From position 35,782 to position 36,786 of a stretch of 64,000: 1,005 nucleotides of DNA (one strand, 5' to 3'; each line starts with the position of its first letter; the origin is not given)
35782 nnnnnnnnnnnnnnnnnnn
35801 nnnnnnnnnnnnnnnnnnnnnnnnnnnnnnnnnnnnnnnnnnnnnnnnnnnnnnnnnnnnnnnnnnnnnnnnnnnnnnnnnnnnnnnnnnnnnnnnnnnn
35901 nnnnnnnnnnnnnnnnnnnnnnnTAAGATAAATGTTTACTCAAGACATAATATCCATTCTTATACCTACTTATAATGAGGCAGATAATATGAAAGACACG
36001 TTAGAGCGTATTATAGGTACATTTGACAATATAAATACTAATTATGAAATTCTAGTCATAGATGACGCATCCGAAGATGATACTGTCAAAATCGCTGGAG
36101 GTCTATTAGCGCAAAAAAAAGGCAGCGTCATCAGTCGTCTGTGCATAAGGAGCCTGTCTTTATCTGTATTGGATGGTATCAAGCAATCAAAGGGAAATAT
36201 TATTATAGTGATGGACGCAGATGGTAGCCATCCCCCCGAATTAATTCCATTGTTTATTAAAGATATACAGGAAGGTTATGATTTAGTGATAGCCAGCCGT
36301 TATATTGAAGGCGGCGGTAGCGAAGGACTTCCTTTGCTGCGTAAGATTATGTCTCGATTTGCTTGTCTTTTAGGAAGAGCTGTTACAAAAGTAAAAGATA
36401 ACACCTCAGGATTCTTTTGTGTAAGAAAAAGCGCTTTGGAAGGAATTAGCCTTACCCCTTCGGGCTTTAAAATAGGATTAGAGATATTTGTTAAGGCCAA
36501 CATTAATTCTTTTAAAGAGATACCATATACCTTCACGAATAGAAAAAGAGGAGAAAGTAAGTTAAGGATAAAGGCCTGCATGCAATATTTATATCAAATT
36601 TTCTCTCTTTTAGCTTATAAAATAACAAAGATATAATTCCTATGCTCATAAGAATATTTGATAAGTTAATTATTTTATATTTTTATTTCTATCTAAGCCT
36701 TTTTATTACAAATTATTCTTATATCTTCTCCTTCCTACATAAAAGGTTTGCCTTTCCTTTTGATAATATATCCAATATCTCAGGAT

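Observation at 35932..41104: Two polyprenyl-phosphate-sugar synthase and GT-C membrane transferase modules for periplasmic-side glycosylation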

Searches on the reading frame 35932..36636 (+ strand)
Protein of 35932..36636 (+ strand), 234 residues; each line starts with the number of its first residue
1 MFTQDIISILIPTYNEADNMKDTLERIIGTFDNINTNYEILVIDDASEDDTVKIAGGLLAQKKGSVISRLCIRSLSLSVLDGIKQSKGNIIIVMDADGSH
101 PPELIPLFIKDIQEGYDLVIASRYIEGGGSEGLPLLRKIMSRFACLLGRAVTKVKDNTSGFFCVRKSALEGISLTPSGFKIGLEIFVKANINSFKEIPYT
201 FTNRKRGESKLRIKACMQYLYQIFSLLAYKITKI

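Call 4: search_protein_families(library=pfam, proteins=[window:35932-36636:+], max_evalue=0.01)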
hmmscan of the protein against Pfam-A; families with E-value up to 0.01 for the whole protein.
window:35932-36636:+ (234 aa): 2 families
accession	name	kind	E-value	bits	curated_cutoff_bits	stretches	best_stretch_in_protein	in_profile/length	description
PF00535.33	Glycos_transf_2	-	6.3e-26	91.7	23.3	1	8-170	1-165/168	Glycosyl transferase family 2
PF13641.12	Glyco_tranf_2_3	-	1.4e-05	25.6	27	1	7-107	3-106/230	Glycosyltransferase like family 2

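Call 8: search_protein_families(library=ncbifam, proteins=[window:35932-36636:+], max_evalue=0.1)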
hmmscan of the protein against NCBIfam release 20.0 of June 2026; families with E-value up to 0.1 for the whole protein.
window:35932-36636:+ (234 aa): 21 families
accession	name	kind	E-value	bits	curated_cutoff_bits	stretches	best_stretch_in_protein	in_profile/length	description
NF047588.1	GlcsyltransPgfSStrep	equivalog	5e-24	85.1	500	1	7-222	3-216/308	glycosyltransferase PgfS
NF007986.1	PRK10714.1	equivalog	7.5e-22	77.7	529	1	7-227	8-226/316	undecaprenyl-phosphate 4-deoxy-4-formamido-L-arabinose transferase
TIGR04182.1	glyco_TIGR04182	equivalog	4.4e-17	62.4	325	1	7-225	2-216/293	S-layer glycoprotein N-glycosyltransferase AglJ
NF041391.1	DPhHxTase_Halo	equivalog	6.2e-15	54.8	375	1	13-211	3-192/213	dolichyl-phosphate hexose transferase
TIGR03937.1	PgaC_IcaA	equivalog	1.3e-10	40.9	422.3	1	5-100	45-138/407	poly-beta-1,6-N-acetyl-D-glucosamine synthase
NF058614.1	PPMAGASynPpgS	equivalog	4.8e-10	39.2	370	1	9-186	4-179/226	polyprenyl-phospho-N-acetylgalactosaminyl synthase PpgS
TIGR04283.1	glyco_like_mftF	equivalog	1.6e-09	37.7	182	1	7-109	1-94/221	TIGR04283 family arsenosugar biosynthesis glycosyltransferase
NF041875.1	EPS_EpsD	equivalog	9.1e-09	35.1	370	1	7-123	1-115/325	exopolysaccharide biosynthesis glycosyltransferase EpsD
NF038299.1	EPS_HpsN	equivalog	4.4e-08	32.5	425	1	6-114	2-108/317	hormogonium polysaccharide biosynthesis glycosyltransferase HpsN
NF038302.1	EPS_HpsE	equivalog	1.9e-07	30.4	300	1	7-97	3-96/307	hormogonium polysaccharide biosynthesis glycosyltransferase HpsE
NF050050.1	ProtGlycPglI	equivalog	7.4e-07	28.8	500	1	6-129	3-125/306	GalNAc(5)-diNAcBac-PP-undecaprenol beta-1,3-glucosyltransferase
NF047683.1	TeichurnBiosyTuaG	equivalog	3.7e-06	26.8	400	1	3-101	4-100/252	teichuronic acid biosynthesis protein TuaG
NF010496.0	PRK13915.1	equivalog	5.1e-06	25.8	262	1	5-99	31-128/307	glucosyl-3-phosphoglycerate synthase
NF007482.0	PRK10073.1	equivalog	2.6e-05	23.4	423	1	5-108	6-106/334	glycosyltransferase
NF045692.1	OglycostaseCruG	equivalog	3.7e-05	22.8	600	1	7-126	43-168/386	2'-O-glycosyltransferase CruG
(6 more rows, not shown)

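Call 9: search_solved_structures(query=window:35932-36636:+, max_evalue=0.001)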
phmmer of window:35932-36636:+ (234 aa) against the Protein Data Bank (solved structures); distinct sequences matched with E-value up to 0.001: 14.
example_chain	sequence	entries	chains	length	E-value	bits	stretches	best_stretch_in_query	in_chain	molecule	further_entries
5mlz_A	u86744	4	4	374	3.1e-53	183.8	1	6-229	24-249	Dolichol monophosphate mannose synthase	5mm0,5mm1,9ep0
5eke_A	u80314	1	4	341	9.1e-17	64.5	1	7-180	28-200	Uncharacterized glycosyltransferase sll0501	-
5ekp_C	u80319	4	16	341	9.3e-17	64.5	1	7-180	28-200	Uncharacterized glycosyltransferase sll0501 | Glycosyltransferase sll0501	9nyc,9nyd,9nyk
9nye_A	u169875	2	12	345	9.6e-17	64.4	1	7-180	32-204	Glycosyltransferase sll0501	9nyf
9hwj_A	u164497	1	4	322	1.3e-15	60.8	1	7-225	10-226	Undecaprenyl-phosphate 4-deoxy-4-formamido-L-arabinose transferase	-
9bhc_C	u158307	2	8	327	5e-15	58.8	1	7-227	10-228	Undecaprenyl-phosphate 4-deoxy-4-formamido-L-arabinose transferase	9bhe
8vxh_A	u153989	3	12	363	6.7e-15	58.4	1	7-227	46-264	Undecaprenyl-phosphate 4-deoxy-4-formamido-L-arabinose transferase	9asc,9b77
6h1j_A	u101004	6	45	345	3.1e-06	30.1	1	7-130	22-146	Probable ss-1,3-N-acetylglucosaminyltransferase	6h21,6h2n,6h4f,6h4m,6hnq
2z87_A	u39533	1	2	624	3e-05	26.9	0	5-108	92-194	Chondroitin synthase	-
2z86_A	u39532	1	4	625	3e-05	26.9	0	5-108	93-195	Chondroitin synthase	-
9omm_A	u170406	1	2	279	0.00038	23.2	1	7-127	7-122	Glycosyltransferase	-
9omh_A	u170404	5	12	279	0.00039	23.2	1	7-127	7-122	Glycosyltransferase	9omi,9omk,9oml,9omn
9omj_A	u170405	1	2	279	0.00045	23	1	7-127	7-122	Glycosyltransferase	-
5tze_C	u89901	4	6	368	0.00073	22.3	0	8-133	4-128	Glycosyl transferase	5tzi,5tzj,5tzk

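Call 30: search_solved_structures(query=window:35932-36636:+, max_evalue=1e-20, show_alignments=1)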
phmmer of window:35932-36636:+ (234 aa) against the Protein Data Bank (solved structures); distinct sequences matched with E-value up to 1e-20: 1.
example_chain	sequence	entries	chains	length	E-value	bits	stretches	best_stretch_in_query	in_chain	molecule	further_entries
5mlz_A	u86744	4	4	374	3.1e-53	183.8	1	6-229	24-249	Dolichol monophosphate mannose synthase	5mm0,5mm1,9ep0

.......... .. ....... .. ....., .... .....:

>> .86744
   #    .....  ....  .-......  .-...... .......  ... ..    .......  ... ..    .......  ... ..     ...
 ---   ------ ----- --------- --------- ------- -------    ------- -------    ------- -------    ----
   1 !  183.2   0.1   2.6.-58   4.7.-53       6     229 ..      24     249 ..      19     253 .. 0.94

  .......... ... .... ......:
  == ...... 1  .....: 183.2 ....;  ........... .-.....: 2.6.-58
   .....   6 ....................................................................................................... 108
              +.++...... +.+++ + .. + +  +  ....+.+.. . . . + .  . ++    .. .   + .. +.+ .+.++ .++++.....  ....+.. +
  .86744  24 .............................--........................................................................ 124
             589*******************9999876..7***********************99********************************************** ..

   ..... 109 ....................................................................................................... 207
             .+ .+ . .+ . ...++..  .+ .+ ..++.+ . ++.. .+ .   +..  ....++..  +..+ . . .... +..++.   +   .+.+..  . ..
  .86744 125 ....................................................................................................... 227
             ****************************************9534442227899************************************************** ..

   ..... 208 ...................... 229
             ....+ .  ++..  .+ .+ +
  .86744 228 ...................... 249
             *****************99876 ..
